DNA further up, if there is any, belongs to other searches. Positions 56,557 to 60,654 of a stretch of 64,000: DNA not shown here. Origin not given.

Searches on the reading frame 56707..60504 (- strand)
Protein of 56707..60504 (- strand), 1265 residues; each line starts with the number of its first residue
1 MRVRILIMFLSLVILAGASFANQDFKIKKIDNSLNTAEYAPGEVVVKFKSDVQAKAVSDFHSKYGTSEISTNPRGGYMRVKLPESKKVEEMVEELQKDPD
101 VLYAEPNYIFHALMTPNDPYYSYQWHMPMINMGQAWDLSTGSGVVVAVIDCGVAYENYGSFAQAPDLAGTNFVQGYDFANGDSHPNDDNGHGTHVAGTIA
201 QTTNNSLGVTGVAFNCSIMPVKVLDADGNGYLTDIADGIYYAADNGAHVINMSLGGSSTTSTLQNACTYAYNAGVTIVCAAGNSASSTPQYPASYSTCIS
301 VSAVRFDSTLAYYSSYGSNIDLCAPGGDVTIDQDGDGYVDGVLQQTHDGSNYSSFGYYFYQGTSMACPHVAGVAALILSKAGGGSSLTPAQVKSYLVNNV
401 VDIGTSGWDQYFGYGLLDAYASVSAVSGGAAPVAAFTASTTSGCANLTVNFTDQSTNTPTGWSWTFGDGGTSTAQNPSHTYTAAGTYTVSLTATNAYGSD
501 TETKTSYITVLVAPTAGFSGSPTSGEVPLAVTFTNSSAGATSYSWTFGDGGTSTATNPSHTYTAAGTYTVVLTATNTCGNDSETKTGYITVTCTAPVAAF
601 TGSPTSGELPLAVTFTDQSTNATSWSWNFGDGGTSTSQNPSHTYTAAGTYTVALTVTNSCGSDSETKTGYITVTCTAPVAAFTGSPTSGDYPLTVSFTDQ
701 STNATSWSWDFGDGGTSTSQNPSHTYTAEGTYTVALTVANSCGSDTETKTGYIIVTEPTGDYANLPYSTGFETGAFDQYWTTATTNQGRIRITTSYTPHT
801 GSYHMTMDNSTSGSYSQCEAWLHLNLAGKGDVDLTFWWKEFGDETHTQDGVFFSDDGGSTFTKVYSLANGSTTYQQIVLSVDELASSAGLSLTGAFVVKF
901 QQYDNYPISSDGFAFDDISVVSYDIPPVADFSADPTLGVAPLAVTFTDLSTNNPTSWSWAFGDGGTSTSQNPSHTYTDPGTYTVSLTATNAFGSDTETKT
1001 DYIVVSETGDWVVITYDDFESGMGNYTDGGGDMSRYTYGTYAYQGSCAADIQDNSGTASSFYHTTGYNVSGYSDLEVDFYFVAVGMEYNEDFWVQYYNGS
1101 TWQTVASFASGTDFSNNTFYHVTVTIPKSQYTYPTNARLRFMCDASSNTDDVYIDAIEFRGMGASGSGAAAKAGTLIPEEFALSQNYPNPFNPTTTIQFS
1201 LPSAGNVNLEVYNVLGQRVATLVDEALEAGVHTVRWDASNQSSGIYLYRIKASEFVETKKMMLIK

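Call 23: search_protein_families(library=pfam, proteins=[window:56707-60504:-], max_evalue=0.001)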
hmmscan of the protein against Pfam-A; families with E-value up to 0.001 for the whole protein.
window:56707-60504:- (1265 aa): 9 families
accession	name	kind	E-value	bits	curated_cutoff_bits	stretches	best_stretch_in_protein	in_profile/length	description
PF18911.6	PKD_4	-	2.9e-97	319.3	27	5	594-673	2-85/85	PKD domain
PF00801.26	PKD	-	2.8e-66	219.9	23.5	5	931-999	4-76/80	PKD domain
PF00082.27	Peptidase_S8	-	4.9e-60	203.7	21.8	1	141-415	1-288/288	Subtilase family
PF22148.1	Fervidolysin_NPro-like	-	1.2e-19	70.8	21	1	28-107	4-81/81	Fervidolysin N-terminal prodomain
PF18962.6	Por_Secre_tail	-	1.6e-10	41.6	27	1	1187-1262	2-74/75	Secretion system C-terminal sorting domain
PF18981.6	InlK_D3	-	9.5e-07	29.2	25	0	563-586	47-70/75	Internalin K domain (D3/D4)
PF13860.13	FlgD_ig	-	9.2e-06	26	27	1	1196-1252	13-75/79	FlgD Ig-like domain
PF01835.25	MG2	-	4.3e-05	24.2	32.8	0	445-502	34-91/96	MG2 domain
PF16820.11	PKD_3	-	7.2e-05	23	26.3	0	536-576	28-68/68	PKD-like domain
